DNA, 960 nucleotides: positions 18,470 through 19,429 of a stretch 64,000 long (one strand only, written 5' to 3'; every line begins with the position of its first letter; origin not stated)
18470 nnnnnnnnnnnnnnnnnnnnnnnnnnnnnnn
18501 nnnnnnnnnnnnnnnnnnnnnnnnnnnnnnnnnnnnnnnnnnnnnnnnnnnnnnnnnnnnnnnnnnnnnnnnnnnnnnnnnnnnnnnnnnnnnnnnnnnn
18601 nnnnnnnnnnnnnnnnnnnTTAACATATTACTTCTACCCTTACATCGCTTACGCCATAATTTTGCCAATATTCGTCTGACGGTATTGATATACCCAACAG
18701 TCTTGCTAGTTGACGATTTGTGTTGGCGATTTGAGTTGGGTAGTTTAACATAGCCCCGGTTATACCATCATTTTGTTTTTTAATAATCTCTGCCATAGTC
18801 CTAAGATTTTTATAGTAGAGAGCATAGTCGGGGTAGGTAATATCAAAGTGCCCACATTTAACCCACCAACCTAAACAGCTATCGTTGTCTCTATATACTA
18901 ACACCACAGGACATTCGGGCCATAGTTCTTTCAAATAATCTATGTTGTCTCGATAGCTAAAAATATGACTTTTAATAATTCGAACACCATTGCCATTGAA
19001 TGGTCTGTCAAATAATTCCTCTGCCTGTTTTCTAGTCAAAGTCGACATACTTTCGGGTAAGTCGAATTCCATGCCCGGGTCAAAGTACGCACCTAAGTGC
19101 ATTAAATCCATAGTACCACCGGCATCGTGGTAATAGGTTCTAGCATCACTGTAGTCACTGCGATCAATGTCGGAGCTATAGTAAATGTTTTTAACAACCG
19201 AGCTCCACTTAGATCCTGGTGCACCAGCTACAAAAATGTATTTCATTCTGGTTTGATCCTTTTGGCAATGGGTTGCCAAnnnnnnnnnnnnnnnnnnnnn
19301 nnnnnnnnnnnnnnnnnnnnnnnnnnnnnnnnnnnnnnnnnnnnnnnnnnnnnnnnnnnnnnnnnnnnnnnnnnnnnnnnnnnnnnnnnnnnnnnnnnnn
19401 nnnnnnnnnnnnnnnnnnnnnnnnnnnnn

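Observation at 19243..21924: Two phage-encoded TctC/Bug-family periplasmic solute-binding proteins flanking a divergent methyltransferase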

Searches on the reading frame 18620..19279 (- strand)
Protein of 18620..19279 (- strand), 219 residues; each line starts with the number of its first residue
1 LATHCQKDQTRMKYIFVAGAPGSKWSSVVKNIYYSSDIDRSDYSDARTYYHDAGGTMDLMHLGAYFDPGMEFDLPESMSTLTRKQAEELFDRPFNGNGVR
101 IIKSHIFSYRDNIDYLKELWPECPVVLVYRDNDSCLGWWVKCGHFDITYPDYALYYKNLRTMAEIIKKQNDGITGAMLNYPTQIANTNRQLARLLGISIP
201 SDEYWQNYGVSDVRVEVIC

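Call 3: search_protein_families(library=pfam, proteins=[window:18620-19279:-], max_evalue=0.01)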
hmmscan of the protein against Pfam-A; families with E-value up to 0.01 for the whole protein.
window:18620-19279:- (219 aa): 0 families

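Call 4: search_protein_families(library=phrogs, proteins=[window:18620-19279:-], max_evalue=0.001)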
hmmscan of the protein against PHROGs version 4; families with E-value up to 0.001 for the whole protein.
window:18620-19279:- (219 aa): 0 families

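Call 42: search_solved_structures(query=A1, max_evalue=10, show_alignments=2)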
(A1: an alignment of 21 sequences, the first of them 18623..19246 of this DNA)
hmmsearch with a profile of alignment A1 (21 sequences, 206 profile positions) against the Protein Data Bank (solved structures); distinct sequences matched with E-value up to 10: 3.
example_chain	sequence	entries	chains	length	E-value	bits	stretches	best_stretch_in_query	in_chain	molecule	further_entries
6eph_B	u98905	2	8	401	0.86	12.6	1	3-25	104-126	Zeta_1 toxin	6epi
6epg_B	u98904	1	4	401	0.93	12.4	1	3-25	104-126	Zeta_1 toxin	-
8oyv_A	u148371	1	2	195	0.93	12.4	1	134-192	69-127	De novo designed soluble Claudin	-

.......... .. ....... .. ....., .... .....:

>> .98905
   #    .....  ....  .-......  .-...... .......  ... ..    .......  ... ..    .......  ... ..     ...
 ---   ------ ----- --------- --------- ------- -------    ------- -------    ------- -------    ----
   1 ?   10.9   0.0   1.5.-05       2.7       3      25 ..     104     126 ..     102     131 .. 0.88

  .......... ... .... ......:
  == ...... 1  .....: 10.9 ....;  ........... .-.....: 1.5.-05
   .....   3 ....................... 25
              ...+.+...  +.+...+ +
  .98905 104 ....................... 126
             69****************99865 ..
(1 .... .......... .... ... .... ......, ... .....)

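Call 46: search_protein_families(library=pfam, alignment_id=A1, max_evalue=1)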
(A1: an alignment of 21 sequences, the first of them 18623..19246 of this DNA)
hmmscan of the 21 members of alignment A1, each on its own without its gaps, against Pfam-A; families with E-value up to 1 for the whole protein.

A. member 1, window:18623-19246:- (208 aa): 1 family
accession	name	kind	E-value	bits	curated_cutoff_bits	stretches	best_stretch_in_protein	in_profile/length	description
PF13469.12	Sulfotransfer_3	-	0.073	13.7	27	1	89-131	102-145/216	Sulfotransferase family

B. families by the number of members that match (of 21 scanned): 6 families
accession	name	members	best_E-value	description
PF13469.12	Sulfotransfer_3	15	0.00016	Sulfotransferase family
PF13786.12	DUF4179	1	0.07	Domain of unknown function (DUF4179)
PF17618.7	SL4P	1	0.097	Uncharacterized Strongylid L4 protein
PF11197.13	DUF2835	1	0.16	Protein of unknown function (DUF2835)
PF12629.12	Pox_polyA_pol_C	1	0.17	Poxvirus poly(A) polymerase C-terminal domain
PF03284.19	PHZA_PHZB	1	0.23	Phenazine biosynthesis protein A/B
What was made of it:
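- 18620..19246 (-): Sulfotransferase (208 aa), translationally coupled to Bug-1 by an ATGA stop/start overlap. 15 of 21 family members give weak PF13469 hits (call 46).
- On PAPS-dependent sulfotransferases: 15 of 21 family members give weak hits, best 1.6e-4 (call 46).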

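Call 48: find_homologous_proteins(query=window:18623-19246:-, max_evalue=0.001)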
Query window:18623-19246:- (208 aa): 3886 proteins with E <= 0.001 among 3982 candidates; the best 120 are listed.
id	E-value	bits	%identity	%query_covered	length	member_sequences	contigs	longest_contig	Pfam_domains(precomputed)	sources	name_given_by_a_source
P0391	3.8e-142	489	100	100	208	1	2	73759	-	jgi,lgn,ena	-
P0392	5.4e-104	365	75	100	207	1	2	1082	-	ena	-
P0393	6.3e-104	364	74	100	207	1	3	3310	-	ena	-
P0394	6.9e-102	358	73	100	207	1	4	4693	-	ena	-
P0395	5.5e-101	355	74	100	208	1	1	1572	-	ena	-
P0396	8.5e-101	354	73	100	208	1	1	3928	-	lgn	-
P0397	1.3e-100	353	74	100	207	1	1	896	-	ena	-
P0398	3.0e-100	352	72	100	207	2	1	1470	-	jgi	-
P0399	3.7e-100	352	72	100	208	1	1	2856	-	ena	-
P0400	5.3e-100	351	72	100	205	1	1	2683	-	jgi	jgi:hypothetical protein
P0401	8.8e-100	351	73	100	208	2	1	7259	-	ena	-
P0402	9.1e-100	351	74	100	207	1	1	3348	-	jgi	-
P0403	2.0e-99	350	73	100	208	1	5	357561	-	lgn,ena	-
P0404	3.7e-99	349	72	100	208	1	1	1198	-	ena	-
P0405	8.2e-99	348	71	100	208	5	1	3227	-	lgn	-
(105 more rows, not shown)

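Call 59: predict_structure(alignment_id=A4)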
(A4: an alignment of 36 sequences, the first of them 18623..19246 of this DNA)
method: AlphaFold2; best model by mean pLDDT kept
length: 208 residues; sequences in the alignment: 36
mean_pLDDT: 91.2   pTM: 0.90
mean pLDDT of the five models: 91.2, 90.7, 90.2, 79.2, 78.4
residues with pLDDT >= 90: 147; 70-90: 49; 50-70: 12; < 50: 0
segments of 3 or more residues with pLDDT < 50: none
pLDDT, mean of each block of 10 residues (from residue 1): 95 90 97 88 78 87 94 98 97 96 98 97 86 65 78 94 97 98 97 92 96
secondary structure, 60 per line:
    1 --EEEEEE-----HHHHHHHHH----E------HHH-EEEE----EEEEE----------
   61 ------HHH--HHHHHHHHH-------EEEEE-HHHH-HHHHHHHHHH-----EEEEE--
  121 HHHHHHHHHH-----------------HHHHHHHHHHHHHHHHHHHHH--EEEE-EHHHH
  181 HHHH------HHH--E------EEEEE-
elements in order: E3-8 H14-22 E38-41 E46-50 H72-80 E88-92 H94-97 H99-108 E114-118 H121-130 H148-168 E171-174 H177-184 E203-207
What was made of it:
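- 18620..19246 (-): AF2 model pLDDT 91 (call 59).
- On PAPS-dependent sulfotransferases: AF2 pLDDT 91 and pTM 0.90 (call 59).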

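Call 68: find_encoding_contigs(protein=P0391, flank=10000, max_places=2)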
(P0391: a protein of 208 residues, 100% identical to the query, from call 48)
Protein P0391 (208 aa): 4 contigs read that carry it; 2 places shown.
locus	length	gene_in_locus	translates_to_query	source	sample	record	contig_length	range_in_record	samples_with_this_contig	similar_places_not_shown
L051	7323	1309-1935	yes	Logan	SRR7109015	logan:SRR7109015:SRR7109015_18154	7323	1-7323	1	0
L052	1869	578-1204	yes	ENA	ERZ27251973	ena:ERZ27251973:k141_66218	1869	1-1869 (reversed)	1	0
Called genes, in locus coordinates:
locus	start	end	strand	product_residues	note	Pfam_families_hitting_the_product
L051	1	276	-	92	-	?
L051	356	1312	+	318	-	PF03401:TctC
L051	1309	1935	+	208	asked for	-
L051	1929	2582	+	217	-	-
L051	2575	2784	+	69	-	PF09834:DUF2061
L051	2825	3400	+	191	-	-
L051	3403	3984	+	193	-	-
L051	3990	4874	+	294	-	PF20102:DUF6492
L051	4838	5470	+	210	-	PF00182:Glyco_hydro_19 (faint)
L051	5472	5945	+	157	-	-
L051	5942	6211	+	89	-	PF23793:LysC (weak)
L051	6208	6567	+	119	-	-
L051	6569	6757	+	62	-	-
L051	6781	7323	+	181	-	?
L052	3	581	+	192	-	?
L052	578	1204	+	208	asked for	-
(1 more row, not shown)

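Call 91: fold_search(model_id=the predicted structure, library=pdb)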
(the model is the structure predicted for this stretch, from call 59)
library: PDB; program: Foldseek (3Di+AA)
matches with E <= 10: 286; with E <= 0.001: 0
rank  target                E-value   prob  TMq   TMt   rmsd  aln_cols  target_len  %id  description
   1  9jix_C                5.5e-02  0.44  0.28  0.36  12.6       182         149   14  Crystal structure of de novo designed ATPase, PL2x4_2 (released 2025-04-23)
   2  3t61_B                1.7e-01  0.25  0.31  0.35  10.0       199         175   19  Crystal Structure of a gluconokinase from Sinorhizobium meliloti 1021 (released 2011-08-17)
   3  5ajz                  2.0e-01  0.20  0.31  0.18   8.7       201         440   11  Human PFKFB3 in complex with an indole inhibitor 5 (released 2015-04-22)
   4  5ajx                  2.2e-01  0.20  0.31  0.18   8.7       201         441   11  Human PFKFB3 in complex with an indole inhibitor 3 (released 2015-04-22)
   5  1tev                  2.3e-01  0.57  0.41  0.44   5.6       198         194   10  Crystal structure of the human UMP/CMP kinase in open conformation (released 2004-06-22)
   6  4arz_A                2.4e-01  0.04  0.16  0.14  16.4       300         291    9  The crystal structure of Gtr1p-Gtr2p complexed with GTP-GDP (released 2012-07-25)
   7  5ukd                  2.6e-01  0.35  0.35  0.36   8.4       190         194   12  PH INFLUENCES FLUORIDE COORDINATION NUMBER OF THE ALFX PHOSPHORYL TRANSFER TRANSITION STATE ANALOG (released 1999-08-14)
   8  5ajw                  2.6e-01  0.14  0.28  0.17   9.1       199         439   12  Human PFKFB3 in complex with an indole inhibitor 2 (released 2015-04-22)
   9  3asz_B                2.8e-01  0.25  0.33  0.33  10.7       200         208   12  CMP-complex structure of uridine kinase from Thermus thermophilus HB8 (released 2011-06-01)
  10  1k6m_A                2.8e-01  0.14  0.28  0.17   9.3       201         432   14  Crystal Structure of Human Liver 6-Phosphofructo-2-Kinase/Fructose-2,6-Bisphosphatase (released 2002-12-11)
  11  3t61_A                3.5e-01  0.16  0.30  0.35  10.4       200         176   20  Crystal Structure of a gluconokinase from Sinorhizobium meliloti 1021 (released 2011-08-17)
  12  3qpv                  3.7e-01  0.21  0.34  0.19   8.1       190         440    9  PFKFB3 trapped in a phospho-enzyme intermediate state (released 2012-02-08)
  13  3asz_A                3.9e-01  0.08  0.22  0.23  15.5       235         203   12  CMP-complex structure of uridine kinase from Thermus thermophilus HB8 (released 2011-06-01)
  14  1qhs                  5.0e-01  0.33  0.38  0.44  10.2       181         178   13  CHLORAMPHENICOL PHOSPHOTRANSFERASE IN COMPLEX WITH CHLORAMPHENICOL FROM STREPTOMYCES VENEZUELAE (released 2000-06-01)
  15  2plr_A                5.3e-01  0.25  0.39  0.39   6.8       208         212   14  Crystal structure of dTMP kinase (st1543) from Sulfolobus Tokodaii Strain7 (released 2008-04-22)
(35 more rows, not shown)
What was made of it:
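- On PAPS-dependent sulfotransferases: Caveat: Foldseek against the PDB found nothing significant (call 91).
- Tried and rejected: Foldseek of the sulfotransferase model against the PDB: nothing significant (call 91).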

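Call 92: fold_search(model_id=the predicted structure, library=viral)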
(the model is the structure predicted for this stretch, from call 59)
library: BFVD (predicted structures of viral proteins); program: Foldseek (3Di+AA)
matches with E <= 10: 216; with E <= 0.001: 1
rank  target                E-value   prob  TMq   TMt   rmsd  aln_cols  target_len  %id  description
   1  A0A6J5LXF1            1.2e-29  1.00  0.95  0.90   1.1       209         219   59  Sulfotransferase family [uncultured Caudovirales phage]
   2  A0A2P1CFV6            4.8e-02  0.47  0.31  0.32  13.7       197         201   11  Adenylate kinase [Microbacterium phage Lucky3]
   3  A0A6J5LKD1            5.1e-02  0.63  0.36  0.35   9.4       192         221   12  Uncharacterized protein [uncultured Caudovirales phage]
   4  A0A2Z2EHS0            8.3e-02  0.35  0.29  0.34  10.9       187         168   13  (no name in the UniProt tables at hand)
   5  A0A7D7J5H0            8.8e-02  0.90  0.37  0.29   5.3       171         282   12  (no name in the UniProt tables at hand)
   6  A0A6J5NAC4            9.3e-02  0.41  0.37  0.35  10.8       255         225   10  Sulfotransferase family [uncultured Caudovirales phage]
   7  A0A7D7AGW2            1.0e-01  0.06  0.16  0.04  18.9       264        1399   14  Genome polyprotein (Fragment) [Pacific black duck aalivirus]
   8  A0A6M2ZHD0            1.3e-01  0.54  0.39  0.30   8.6       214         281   12  Sulfotransferase [Synechococcus phage S-SCSM1]
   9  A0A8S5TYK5            1.3e-01  0.33  0.31  0.31  10.0       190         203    9  GMPK protein [Siphoviridae sp. ctnPP24]
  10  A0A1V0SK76            1.4e-01  0.51  0.37  0.40   7.7       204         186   10  Adenylate kinase [Klosneuvirus KNV1]
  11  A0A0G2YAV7            1.4e-01  0.21  0.28  0.19  16.7       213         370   13  Replication factor c small subunit [Acanthamoeba polyphaga mimivirus Kroon]
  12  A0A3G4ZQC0            1.6e-01  0.41  0.35  0.30   8.7       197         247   14  Zeta toxin domain-containing protein [Terrestrivirus sp.]
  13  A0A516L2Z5            1.9e-01  0.25  0.29  0.32  10.2       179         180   13  (no name in the UniProt tables at hand)
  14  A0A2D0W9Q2            3.1e-01  0.23  0.33  0.35  11.4       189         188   10  Nucleoside triphosphate hydrolase [Bordetella phage CN1]
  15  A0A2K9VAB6            3.3e-01  0.25  0.34  0.32  10.4       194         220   15  Kinase [Klebsiella phage vB_KpnM_KpS110]
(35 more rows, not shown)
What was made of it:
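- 18620..19246 (-): BFVD hit annotated 'Sulfotransferase family', TM 0.95 (call 92).
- On PAPS-dependent sulfotransferases: The BFVD homolog is auto-named 'Sulfotransferase family' (call 92).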

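Call 101: find_related_loci(query=A1, collection=viral_contigs, flank=4000)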
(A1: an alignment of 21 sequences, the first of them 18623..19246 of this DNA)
Query A1 (208 aa) in viral_contigs; peptide patterns used: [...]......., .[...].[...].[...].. (x = any residue, [..] = any of these).
600 stretches matched a pattern (row limit reached: there are more); 546 encode a relative of the query (tblastn E <= 1e-3); the best 80 are kept; 80 distinct loci.
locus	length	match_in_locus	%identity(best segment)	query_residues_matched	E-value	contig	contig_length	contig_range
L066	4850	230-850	74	1-207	1e-102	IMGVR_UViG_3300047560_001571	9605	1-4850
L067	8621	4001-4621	72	1-207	2e-101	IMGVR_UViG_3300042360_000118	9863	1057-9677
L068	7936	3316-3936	72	1-207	2e-101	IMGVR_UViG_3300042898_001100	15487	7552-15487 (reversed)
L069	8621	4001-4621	68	1-207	3e-100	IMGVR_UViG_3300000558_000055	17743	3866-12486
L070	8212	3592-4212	68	1-207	3e-100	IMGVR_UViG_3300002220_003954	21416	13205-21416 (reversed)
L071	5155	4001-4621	69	1-207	1e-99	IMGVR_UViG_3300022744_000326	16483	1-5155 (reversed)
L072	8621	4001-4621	71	1-207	7e-100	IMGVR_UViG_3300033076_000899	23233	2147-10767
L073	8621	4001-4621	69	1-207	1e-99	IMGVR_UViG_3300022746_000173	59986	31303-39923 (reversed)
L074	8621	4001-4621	70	1-207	3e-98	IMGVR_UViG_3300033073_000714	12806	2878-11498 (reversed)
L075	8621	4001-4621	67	1-207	2e-97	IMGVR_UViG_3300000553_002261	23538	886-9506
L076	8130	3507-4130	68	1-208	5e-96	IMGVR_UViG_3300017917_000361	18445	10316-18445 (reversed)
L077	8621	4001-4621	68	1-207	6e-96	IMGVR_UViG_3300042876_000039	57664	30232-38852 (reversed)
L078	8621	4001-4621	70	1-207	5e-95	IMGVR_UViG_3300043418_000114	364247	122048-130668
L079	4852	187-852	66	1-207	2e-95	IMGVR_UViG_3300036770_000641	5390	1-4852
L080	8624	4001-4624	67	1-207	7e-94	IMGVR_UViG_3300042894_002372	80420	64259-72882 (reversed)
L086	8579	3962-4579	66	1-207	3e-92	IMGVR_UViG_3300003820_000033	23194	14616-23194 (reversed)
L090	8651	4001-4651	65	1-202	4e-92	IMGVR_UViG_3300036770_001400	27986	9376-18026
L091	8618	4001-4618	65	1-207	1e-91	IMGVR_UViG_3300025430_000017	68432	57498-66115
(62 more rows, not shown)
